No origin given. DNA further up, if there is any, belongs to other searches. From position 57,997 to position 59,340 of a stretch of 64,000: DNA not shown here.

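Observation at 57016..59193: GT4 - STAS - phosphoglycosyltransferase triple fusion: the initiating enzyme carries a partner-switching module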

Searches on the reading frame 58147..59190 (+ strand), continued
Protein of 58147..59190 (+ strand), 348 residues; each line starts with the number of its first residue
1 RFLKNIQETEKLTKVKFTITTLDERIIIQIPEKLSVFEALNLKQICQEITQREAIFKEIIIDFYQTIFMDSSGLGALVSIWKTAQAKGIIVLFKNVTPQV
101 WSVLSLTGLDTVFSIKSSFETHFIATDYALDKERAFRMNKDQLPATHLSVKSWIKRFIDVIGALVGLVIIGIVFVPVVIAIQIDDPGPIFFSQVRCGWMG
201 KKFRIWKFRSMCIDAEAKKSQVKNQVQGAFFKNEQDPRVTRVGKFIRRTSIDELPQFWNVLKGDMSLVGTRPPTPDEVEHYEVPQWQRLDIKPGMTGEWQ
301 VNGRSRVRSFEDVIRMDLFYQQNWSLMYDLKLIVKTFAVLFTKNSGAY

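Call 41: find_encoding_contigs(protein=P0281, flank=10000, max_places=3)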
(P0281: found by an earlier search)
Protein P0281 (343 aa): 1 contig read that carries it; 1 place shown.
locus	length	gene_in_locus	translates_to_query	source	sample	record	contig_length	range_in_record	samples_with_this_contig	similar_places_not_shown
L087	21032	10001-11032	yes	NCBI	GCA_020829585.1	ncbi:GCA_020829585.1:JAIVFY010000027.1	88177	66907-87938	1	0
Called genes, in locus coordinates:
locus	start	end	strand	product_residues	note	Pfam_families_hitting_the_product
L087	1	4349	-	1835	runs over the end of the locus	PF14252:DUF4347, PF08305:NPCBM, PF01839:FG-GAP (faint), PF08305:NPCBM, PF03160:Calx-beta (weak), PF08305:NPCBM, PF13517:FG-GAP_3, PF07995:GSDH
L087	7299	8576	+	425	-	PF07602:DUF1565 (faint), PF22842:Pel9A-like_beta_helix, PF13229:Beta_helix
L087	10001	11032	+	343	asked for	PF01740:STAS, PF13466:STAS_2, PF02397:Bac_transf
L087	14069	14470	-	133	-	PF00353:HemolysinCabind (weak)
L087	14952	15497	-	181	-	PF00151:Lipase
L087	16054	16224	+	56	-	-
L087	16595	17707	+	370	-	PF00282:Pyridoxal_deC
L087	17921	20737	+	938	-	PF08448:PAS_4 (faint), PF00512:HisKA (faint), PF02518:HATPase_c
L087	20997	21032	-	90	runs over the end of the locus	?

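Call 45: find_encoding_contigs(protein=P0140, flank=10000, max_places=2)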
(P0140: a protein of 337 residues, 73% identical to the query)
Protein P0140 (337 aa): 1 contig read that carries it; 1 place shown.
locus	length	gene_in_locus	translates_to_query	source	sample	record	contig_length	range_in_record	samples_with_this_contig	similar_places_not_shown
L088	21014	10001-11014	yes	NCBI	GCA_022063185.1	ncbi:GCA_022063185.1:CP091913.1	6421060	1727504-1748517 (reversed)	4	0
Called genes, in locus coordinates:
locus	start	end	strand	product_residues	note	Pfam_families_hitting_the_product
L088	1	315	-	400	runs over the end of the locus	PF04932:Wzy_C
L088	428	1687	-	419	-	PF00534:Glycos_transf_1, PF13692:Glyco_trans_1_4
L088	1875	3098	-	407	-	PF00535:Glycos_transf_2, PF13641:Glyco_tranf_2_3, PF13632:Glyco_trans_2_3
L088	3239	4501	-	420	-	PF00534:Glycos_transf_1, PF13692:Glyco_trans_1_4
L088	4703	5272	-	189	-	PF00132:Hexapep (faint)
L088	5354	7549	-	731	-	PF02706:Wzz, PF06564:CBP_BcsQ (faint), PF13807:GNVR, PF10609:ParA, PF01656:CbiA, PF09140:MipZ (weak), PF13614:AAA_31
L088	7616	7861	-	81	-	-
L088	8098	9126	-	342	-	PF03808:Glyco_tran_WecG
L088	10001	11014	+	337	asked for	PF01740:STAS, PF13466:STAS_2, PF02397:Bac_transf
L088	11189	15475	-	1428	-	PF18563:TubC_N, PF00668:Condensation, PF00501:AMP-binding, PF13193:AMP-binding_C, PF00550:PP-binding, PF00975:Thioesterase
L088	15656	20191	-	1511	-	PF00668:Condensation, PF00501:AMP-binding, PF13489:Methyltransf_23, PF08241:Methyltransf_11, PF08242:Methyltransf_12, PF13649:Methyltransf_25, PF13847:Methyltransf_31, PF00550:PP-binding, +1 more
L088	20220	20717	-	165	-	PF01757:Acyl_transf_3 (faint)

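Call 46: find_encoding_contigs(protein=P0129, flank=10000, max_places=2)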
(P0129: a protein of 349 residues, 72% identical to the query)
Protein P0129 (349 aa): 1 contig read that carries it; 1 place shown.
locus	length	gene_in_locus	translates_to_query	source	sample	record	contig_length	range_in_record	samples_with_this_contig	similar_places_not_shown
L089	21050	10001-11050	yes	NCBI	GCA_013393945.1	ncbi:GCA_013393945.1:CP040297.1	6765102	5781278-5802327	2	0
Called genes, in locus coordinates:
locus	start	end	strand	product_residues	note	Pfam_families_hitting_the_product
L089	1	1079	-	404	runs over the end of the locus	PF04932:Wzy_C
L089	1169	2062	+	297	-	PF02485:Branch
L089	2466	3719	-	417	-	PF00534:Glycos_transf_1, PF13692:Glyco_trans_1_4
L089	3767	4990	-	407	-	PF00535:Glycos_transf_2, PF13641:Glyco_tranf_2_3, PF13632:Glyco_trans_2_3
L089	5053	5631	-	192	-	PF00132:Hexapep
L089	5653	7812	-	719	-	PF02706:Wzz, PF13807:GNVR, PF01656:CbiA, PF09140:MipZ (weak), PF10609:ParA, PF13614:AAA_31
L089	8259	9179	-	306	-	PF03808:Glyco_tran_WecG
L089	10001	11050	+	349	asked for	PF01740:STAS, PF02397:Bac_transf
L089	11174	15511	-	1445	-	PF18563:TubC_N, PF00668:Condensation, PF00501:AMP-binding, PF13193:AMP-binding_C, PF00550:PP-binding, PF00975:Thioesterase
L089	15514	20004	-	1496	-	PF00668:Condensation, PF00501:AMP-binding, PF13489:Methyltransf_23, PF08241:Methyltransf_11, PF08242:Methyltransf_12, PF13649:Methyltransf_25, PF13847:Methyltransf_31, PF00550:PP-binding, +1 more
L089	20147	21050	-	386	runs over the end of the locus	PF01757:Acyl_transf_3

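Call 76: predict_structure(alignment_id=A3)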
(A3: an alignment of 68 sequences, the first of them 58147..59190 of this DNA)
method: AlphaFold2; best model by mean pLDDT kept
length: 348 residues; sequences in the alignment: 68
mean_pLDDT: 52.3   pTM: 0.35
mean pLDDT of the five models: 52.3, 51.8, 51.0, 50.6, 50.5
residues with pLDDT >= 90: 11; 70-90: 102; 50-70: 34; < 50: 201
segments of 3 or more residues with pLDDT < 50: 1-14, 118-149, 176-318, 342-348
pLDDT, mean of each block of 10 residues (from residue 1): 29 56 85 83 84 77 88 86 87 89 82 65 28 35 42 71 77 54 37 37 37 31 27 29 28 39 32 29 29 27 32 45 57 57 41
secondary structure, 60 per line:
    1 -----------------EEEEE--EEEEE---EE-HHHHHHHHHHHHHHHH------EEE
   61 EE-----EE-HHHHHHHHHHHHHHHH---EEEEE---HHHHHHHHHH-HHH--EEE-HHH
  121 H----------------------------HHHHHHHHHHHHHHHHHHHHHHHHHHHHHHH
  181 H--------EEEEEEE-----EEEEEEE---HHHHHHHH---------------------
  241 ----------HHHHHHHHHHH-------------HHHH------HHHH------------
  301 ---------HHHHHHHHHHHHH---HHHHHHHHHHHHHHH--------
elements in order: E18-22 E25-29 H36-51 E58-62 H71-86 E90-94 H98-107 E114-116 H118-121 H150-181 E190-196 E202-208 H212-219 H251-261 H275-278 H285-288 H310-322 H326-340
